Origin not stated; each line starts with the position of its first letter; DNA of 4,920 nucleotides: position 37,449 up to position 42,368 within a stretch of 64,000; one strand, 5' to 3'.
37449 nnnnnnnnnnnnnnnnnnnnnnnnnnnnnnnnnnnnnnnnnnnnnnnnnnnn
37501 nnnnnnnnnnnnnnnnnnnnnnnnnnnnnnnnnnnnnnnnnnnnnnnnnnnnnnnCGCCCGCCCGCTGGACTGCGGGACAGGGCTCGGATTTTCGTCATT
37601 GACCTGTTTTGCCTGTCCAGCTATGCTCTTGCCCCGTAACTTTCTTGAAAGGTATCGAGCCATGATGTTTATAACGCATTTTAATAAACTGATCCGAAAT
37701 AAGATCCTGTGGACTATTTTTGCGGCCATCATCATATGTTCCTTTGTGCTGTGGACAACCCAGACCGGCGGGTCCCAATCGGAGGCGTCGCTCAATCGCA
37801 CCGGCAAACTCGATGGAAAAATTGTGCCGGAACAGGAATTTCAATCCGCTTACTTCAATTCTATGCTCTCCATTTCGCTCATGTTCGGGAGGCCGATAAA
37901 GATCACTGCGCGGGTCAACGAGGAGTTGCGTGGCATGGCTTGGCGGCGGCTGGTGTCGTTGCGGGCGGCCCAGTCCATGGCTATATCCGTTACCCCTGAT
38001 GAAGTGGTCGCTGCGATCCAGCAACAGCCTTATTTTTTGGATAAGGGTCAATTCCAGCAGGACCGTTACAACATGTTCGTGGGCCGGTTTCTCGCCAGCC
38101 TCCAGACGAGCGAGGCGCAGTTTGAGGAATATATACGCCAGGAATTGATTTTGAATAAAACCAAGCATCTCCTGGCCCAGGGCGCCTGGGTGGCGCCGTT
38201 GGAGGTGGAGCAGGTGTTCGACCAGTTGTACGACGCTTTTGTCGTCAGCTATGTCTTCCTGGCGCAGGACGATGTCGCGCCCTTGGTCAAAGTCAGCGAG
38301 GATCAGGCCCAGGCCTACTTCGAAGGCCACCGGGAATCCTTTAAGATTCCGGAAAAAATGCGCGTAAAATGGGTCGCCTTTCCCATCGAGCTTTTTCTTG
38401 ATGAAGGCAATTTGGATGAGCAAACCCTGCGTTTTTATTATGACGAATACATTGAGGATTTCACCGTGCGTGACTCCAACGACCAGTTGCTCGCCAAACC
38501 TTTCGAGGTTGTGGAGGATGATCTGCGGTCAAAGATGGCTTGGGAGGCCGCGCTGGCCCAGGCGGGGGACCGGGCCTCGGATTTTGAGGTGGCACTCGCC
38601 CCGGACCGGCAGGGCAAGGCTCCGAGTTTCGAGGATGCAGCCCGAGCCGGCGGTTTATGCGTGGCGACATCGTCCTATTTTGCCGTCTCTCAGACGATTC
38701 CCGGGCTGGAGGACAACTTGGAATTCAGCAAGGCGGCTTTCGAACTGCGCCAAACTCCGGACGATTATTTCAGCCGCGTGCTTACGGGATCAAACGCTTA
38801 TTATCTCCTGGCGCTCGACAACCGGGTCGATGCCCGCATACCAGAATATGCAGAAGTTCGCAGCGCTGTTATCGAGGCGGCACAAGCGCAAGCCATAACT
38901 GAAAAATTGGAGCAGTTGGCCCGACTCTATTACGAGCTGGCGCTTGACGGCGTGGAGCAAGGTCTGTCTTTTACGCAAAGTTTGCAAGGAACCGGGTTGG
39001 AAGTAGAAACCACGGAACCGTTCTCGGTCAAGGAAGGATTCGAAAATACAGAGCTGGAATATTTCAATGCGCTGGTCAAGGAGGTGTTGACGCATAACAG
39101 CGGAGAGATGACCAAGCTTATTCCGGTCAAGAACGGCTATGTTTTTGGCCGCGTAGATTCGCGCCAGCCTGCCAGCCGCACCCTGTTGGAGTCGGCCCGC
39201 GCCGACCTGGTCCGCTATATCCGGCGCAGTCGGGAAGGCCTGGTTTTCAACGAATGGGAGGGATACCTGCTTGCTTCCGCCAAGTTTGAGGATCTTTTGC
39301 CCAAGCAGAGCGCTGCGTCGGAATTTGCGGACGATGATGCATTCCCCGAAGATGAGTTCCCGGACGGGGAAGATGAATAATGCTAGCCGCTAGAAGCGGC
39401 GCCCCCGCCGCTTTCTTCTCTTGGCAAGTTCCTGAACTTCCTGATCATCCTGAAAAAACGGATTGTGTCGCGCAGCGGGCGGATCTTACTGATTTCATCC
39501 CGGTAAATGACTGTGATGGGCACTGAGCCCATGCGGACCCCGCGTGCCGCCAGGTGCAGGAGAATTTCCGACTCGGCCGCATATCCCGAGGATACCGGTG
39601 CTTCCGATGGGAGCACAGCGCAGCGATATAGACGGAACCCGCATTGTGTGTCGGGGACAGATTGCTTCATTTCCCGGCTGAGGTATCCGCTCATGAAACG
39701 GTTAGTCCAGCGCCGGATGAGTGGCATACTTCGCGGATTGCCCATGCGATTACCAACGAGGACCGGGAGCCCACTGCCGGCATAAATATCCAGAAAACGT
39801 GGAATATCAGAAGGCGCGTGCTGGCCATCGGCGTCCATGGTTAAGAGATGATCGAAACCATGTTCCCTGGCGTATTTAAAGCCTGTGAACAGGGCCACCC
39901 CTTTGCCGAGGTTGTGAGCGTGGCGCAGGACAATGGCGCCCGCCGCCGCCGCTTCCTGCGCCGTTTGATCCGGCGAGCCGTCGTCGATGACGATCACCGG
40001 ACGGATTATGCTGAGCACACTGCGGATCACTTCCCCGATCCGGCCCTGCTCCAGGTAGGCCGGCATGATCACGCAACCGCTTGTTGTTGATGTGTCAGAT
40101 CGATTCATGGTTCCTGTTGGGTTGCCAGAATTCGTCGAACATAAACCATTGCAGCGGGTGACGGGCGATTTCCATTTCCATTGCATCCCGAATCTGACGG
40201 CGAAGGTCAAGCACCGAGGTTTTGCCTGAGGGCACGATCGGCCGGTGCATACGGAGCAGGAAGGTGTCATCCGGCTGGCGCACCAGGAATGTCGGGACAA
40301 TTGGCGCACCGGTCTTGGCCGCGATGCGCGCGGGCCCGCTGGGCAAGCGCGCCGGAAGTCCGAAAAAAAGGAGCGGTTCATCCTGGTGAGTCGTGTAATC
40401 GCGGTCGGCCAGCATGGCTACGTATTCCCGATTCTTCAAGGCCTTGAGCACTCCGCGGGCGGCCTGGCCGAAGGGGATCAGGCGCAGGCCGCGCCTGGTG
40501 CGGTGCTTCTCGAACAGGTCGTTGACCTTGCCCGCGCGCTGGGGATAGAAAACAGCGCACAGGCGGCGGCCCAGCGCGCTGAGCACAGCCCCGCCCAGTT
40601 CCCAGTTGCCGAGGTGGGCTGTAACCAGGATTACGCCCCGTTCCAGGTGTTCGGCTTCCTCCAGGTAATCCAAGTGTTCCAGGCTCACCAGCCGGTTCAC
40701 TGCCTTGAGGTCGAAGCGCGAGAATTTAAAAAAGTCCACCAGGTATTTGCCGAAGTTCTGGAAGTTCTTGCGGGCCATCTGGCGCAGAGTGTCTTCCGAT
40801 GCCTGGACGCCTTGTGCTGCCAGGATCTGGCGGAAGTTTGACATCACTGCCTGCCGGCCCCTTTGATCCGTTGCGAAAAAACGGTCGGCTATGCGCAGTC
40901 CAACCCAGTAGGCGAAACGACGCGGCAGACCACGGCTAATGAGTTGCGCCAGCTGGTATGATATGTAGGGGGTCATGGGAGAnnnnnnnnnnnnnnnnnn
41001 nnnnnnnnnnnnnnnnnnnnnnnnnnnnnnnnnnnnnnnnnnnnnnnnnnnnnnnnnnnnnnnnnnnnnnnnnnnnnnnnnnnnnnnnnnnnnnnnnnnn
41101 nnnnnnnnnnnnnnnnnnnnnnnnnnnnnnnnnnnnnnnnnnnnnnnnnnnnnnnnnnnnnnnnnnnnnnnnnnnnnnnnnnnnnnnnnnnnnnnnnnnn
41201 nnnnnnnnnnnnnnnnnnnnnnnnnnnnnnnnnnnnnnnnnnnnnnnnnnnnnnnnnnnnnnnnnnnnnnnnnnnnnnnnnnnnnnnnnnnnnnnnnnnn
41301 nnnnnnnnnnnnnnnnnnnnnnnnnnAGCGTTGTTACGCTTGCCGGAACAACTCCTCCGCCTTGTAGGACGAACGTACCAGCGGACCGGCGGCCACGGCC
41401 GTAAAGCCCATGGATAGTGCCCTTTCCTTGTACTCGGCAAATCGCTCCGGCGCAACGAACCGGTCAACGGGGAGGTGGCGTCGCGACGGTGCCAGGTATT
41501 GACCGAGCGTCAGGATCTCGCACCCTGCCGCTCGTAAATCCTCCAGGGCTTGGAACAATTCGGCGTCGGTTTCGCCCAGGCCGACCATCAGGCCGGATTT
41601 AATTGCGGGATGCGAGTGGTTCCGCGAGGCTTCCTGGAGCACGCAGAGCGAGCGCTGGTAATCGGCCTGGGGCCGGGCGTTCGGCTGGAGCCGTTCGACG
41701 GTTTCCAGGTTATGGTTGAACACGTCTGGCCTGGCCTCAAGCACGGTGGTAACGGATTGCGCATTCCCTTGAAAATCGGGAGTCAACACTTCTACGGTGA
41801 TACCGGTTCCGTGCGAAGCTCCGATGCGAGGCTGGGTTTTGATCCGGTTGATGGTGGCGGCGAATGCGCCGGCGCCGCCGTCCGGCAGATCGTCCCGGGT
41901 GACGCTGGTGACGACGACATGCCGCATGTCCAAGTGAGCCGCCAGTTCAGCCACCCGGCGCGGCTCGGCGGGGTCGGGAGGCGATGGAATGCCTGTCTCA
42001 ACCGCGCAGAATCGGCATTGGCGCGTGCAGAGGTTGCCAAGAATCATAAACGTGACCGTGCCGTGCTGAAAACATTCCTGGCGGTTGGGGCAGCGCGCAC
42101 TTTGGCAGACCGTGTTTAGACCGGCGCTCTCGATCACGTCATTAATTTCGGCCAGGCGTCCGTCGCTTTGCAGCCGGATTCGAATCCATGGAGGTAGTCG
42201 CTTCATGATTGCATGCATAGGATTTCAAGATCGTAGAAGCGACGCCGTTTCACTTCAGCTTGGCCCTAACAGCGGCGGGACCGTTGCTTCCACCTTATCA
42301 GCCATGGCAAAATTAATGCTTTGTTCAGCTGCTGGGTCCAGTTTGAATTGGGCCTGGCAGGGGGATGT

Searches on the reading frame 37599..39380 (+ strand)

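Call 62: search_protein_families(library=pfam, proteins=[window:37599-39380:+], max_evalue=0.00001)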
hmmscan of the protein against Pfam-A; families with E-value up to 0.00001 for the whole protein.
window:37599-39380:+ (593 aa): 3 families
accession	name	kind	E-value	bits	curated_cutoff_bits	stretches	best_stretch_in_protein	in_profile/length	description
PF13624.11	SurA_N_3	-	3.5e-20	72.9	27.2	1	30-188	7-161/162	SurA-like N-terminal domain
PF13145.12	Rotamase_2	-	5.6e-15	56.7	27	1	273-421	2-120/121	PPIC-type PPIASE domain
PF13623.11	SurA_N_2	-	2e-14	54.1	28.5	1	32-160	4-144/145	SurA-like N-terminal domain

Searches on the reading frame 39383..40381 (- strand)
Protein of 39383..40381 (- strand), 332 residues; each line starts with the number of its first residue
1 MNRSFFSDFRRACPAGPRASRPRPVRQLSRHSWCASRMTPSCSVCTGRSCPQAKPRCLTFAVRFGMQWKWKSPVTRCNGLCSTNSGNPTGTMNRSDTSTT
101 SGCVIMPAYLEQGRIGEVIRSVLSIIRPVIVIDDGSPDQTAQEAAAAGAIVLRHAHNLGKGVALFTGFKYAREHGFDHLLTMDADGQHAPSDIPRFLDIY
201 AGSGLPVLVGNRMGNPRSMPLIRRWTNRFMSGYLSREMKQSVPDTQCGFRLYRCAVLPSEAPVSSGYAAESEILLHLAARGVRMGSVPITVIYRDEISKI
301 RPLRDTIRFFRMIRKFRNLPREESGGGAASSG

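Call 62: search_protein_families(library=pfam, proteins=[window:39383-40381:-], max_evalue=0.00001)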
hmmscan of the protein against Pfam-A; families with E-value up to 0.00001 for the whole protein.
window:39383-40381:- (332 aa): 1 family
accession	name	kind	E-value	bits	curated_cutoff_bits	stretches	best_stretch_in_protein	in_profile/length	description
PF00535.33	Glycos_transf_2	-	9.3e-24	84.7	23.3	1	103-257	1-164/168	Glycosyl transferase family 2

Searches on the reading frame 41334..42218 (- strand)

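Call 62: search_protein_families(library=pfam, proteins=[window:41334-42218:-], max_evalue=0.00001)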
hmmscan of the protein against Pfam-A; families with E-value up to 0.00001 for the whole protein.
window:41334-42218:- (294 aa): 1 family
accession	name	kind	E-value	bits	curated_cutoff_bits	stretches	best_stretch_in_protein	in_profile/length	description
PF04055.27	Radical_SAM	-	7.5e-18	65.7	29.5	1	58-228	1-166/166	Radical SAM superfamily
